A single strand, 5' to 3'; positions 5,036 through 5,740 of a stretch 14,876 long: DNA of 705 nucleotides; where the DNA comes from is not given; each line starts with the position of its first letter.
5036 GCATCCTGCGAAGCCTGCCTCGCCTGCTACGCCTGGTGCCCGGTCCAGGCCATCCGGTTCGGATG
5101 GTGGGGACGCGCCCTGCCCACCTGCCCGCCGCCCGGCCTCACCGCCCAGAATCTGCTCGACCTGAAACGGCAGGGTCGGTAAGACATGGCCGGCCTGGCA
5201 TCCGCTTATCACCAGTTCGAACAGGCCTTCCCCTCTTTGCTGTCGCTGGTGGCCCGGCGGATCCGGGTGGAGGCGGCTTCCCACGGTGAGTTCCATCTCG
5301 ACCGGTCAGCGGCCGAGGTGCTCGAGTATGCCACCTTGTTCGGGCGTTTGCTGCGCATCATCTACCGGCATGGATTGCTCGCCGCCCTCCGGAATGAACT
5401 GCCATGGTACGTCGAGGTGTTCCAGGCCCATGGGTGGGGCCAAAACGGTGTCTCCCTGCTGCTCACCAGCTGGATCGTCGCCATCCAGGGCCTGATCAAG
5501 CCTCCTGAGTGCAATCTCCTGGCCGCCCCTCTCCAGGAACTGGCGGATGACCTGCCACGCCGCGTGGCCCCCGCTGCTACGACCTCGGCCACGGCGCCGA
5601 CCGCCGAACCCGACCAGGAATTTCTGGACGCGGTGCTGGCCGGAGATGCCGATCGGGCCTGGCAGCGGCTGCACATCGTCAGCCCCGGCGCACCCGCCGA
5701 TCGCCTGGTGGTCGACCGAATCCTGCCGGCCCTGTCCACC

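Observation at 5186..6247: Stand-alone CarH-like AdoCbl photosensor module without a DNA-binding domain, embedded in an efflux operon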

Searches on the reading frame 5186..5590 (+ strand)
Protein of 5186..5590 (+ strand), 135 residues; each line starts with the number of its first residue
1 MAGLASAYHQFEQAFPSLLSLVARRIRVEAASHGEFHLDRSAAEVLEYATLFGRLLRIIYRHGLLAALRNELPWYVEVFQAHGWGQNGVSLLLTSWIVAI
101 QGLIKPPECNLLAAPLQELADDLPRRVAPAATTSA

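Call 23: search_solved_structures(query=A3, max_evalue=10, show_alignments=3)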
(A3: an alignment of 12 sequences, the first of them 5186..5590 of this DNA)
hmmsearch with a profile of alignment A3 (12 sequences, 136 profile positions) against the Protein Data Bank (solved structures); distinct sequences matched with E-value up to 10: 4.
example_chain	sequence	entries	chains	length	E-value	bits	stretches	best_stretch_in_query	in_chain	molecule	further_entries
4jgs_A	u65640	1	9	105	0.48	13.3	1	14-80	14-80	MLV-related proviral Env polyprotein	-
9bk6_A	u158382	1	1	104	0.6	13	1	105-134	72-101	B10_CYTX binder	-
7s94_A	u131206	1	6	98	0.66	12.8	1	13-82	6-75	Endogenous retrovirus group S71 member 1 Env polyprotein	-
1mof_A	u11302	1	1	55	1.1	12.2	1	37-78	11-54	MOLONEY MURINE LEUKEMIA VIRUS P15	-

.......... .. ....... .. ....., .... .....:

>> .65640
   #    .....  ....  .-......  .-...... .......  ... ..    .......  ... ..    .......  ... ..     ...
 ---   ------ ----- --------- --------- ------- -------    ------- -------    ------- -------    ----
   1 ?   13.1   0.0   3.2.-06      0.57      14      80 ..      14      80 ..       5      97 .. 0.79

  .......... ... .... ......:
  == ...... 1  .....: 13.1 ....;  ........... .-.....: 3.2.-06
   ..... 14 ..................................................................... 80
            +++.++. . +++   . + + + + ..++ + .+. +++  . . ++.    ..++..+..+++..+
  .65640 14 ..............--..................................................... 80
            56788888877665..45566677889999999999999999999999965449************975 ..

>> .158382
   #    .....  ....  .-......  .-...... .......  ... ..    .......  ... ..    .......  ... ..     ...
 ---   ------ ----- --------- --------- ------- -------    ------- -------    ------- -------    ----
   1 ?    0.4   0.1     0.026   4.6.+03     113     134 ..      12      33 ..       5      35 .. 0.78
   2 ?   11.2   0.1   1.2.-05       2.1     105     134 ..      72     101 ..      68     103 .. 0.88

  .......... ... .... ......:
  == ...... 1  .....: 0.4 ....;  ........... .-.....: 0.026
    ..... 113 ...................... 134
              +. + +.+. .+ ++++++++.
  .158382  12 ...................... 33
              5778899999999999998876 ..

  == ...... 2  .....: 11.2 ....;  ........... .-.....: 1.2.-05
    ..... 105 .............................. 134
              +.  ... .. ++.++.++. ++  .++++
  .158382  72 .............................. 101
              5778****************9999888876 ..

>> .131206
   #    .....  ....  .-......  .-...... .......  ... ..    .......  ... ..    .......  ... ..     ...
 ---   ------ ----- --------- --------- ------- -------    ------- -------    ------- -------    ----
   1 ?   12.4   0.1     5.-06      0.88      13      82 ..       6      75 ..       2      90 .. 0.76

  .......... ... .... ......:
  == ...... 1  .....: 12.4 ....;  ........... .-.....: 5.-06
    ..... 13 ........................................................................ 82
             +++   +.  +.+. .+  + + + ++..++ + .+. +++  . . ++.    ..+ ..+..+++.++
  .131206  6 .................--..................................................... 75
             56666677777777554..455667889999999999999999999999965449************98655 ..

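Call 35: predict_structure(alignment_id=A3)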
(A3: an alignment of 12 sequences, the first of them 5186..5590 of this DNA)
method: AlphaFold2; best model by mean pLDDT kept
length: 135 residues; sequences in the alignment: 12
mean_pLDDT: 88.4   pTM: 0.83
mean pLDDT of the five models: 88.4, 87.0, 87.0, 86.9, 86.8
residues with pLDDT >= 90: 92; 70-90: 28; 50-70: 10; < 50: 5
segments of 3 or more residues with pLDDT < 50: 131-135
pLDDT, mean of each block of 10 residues (from residue 1): 90 98 92 71 86 96 93 91 87 97 97 96 78 42
secondary structure, 60 per line:
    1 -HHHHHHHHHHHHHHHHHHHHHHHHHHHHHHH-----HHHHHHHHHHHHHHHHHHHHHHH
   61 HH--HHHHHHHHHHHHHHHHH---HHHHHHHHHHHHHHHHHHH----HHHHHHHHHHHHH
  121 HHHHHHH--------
elements in order: H2-32 H38-62 H65-81 H85-103 H108-127

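Call 36: search_protein_representatives(alignment_id=A3)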
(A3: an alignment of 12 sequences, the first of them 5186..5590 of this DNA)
Query: 12 sequences, 136 profile positions. Proteins with E-value up to 0.001 (for the whole library): 96; up to 1e-10: 61; up to 1e-30: 19. The best 96 are listed.
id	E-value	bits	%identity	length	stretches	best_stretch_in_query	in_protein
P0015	7.1e-57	207.1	-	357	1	3-135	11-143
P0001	6.2e-53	194.3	-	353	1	6-134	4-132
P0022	4.7e-52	191.4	-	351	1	2-133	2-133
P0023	5.8e-51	187.9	-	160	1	6-133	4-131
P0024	5.0e-46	171.9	-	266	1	8-134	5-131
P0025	3.5e-45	169.2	-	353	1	7-134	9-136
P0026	8.6e-45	167.9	-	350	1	5-132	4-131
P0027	9.9e-45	167.7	-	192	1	1-134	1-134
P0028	2.3e-40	153.6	-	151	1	1-119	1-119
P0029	4.7e-40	152.6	-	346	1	5-132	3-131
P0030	6.8e-39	148.8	-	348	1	7-135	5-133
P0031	1.7e-38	147.6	-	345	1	4-132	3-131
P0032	4.8e-38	146.1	-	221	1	8-124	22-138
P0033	8.6e-38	145.3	-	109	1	7-107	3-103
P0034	8.2e-35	135.6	-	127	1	1-102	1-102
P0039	5.6e-27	110.3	-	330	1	9-133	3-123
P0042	1.5e-21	92.7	-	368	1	8-131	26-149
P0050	3.2e-19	85.1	-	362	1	6-134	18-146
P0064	4.6e-15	71.7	-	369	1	5-131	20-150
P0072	4.6e-12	62.0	-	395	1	9-132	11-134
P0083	1.3e-10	57.2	-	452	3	49-130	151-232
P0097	2.0e-07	47.0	-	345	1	5-133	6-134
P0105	3.8e-06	42.8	-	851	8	8-58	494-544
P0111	6.7e-05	38.8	-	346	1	1-133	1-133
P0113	1.9e-04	37.3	-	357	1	4-130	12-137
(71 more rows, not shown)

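Call 38: search_protein_families(library=pfam, proteins=[P0083, P0105, P0072, P0042, P0050, P0064, P0097, P0111, P0113, P0039], max_evalue=0.01)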
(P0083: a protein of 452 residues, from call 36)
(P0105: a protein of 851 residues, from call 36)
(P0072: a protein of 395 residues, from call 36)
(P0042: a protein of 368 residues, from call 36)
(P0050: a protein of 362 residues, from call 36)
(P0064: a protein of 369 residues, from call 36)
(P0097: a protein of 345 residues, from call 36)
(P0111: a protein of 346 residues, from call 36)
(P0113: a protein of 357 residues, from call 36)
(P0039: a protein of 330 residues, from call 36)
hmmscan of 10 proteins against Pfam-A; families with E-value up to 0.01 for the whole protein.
P0083 (452 aa): 2 families
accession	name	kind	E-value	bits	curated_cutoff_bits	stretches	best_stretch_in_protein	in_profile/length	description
PF02310.24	B12-binding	-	1.9e-16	60.4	32.1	1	331-445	3-118/121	B12 binding domain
PF02607.22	B12-binding_2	-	6e-12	46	23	1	246-315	3-71/74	B12 binding domain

P0105 (851 aa): 4 families
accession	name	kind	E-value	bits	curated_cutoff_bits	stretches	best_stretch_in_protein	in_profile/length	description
PF18818.7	MPTase-PolyVal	-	7.7e-13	49.1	27.5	0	710-739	37-67/126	Zincin-like metallopeptidase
PF13998.11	MgrB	-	8.1e-08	32.5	27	0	761-772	4-15/29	MgrB protein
PF10953.13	DUF2754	-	1.5e-05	25.6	25.8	0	733-782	6-49/70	Protein of unknown function (DUF2754)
PF23704.1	WH_GTF3C1_N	-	0.0045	17.7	27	0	650-707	5-62/101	General transcription factor 3C polypeptide 1, winged-helix domain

P0072 (395 aa): 2 families
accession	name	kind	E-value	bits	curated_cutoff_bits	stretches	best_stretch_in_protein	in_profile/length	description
PF02310.24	B12-binding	-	7.6e-14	52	32.1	1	274-383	3-116/121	B12 binding domain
PF02607.22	B12-binding_2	-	1.1e-09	38.8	23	1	181-250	2-70/74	B12 binding domain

P0042 (368 aa): 2 families
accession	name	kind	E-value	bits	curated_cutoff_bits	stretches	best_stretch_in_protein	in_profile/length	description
PF02310.24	B12-binding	-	2.4e-19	69.8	32.1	1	246-348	2-108/121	B12 binding domain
PF02607.22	B12-binding_2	-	1.6e-09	38.2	23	1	164-230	5-70/74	B12 binding domain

P0050 (362 aa): 2 families
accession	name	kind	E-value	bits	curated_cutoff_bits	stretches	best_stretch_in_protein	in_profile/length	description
PF02310.24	B12-binding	-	6.7e-15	55.4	32.1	1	240-339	2-104/121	B12 binding domain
PF02607.22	B12-binding_2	-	1.4e-13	51.2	23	1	157-225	4-71/74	B12 binding domain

P0064 (369 aa): 2 families
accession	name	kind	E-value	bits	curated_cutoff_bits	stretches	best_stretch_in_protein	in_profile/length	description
PF02310.24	B12-binding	-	1.8e-14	54.1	32.1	1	248-350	3-108/121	B12 binding domain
PF02607.22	B12-binding_2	-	1.5e-07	31.9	23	1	175-231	14-70/74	B12 binding domain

P0097 (345 aa): 2 families
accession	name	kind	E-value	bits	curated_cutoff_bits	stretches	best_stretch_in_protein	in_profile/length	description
PF02310.24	B12-binding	-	4.2e-18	65.8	32.1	1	228-332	2-108/121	B12 binding domain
PF02607.22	B12-binding_2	-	3.9e-06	27.4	23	1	157-212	16-70/74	B12 binding domain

P0111 (346 aa): 3 families
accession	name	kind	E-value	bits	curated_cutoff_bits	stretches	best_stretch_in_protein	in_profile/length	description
PF02310.24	B12-binding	-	2.7e-16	59.9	32.1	1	224-336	2-116/121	B12 binding domain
PF02607.22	B12-binding_2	-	3.4e-08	34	23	1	156-210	19-72/74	B12 binding domain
PF21966.2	AppA_SCHIC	-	0.003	18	28.6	0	225-320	12-111/186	AppA, sensor containing heme instead of cobalamin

P0113 (357 aa): 1 family
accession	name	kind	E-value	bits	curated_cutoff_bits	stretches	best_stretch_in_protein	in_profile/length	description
PF02310.24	B12-binding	-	4e-07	30.3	32.1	1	235-328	2-95/121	B12 binding domain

P0039 (330 aa): 2 families
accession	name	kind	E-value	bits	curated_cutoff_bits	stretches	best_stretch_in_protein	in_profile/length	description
PF02310.24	B12-binding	-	2.1e-11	44.1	32.1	1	211-323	3-116/121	B12 binding domain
PF02607.22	B12-binding_2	-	3.2e-08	34.1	23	1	135-199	5-73/74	B12 binding domain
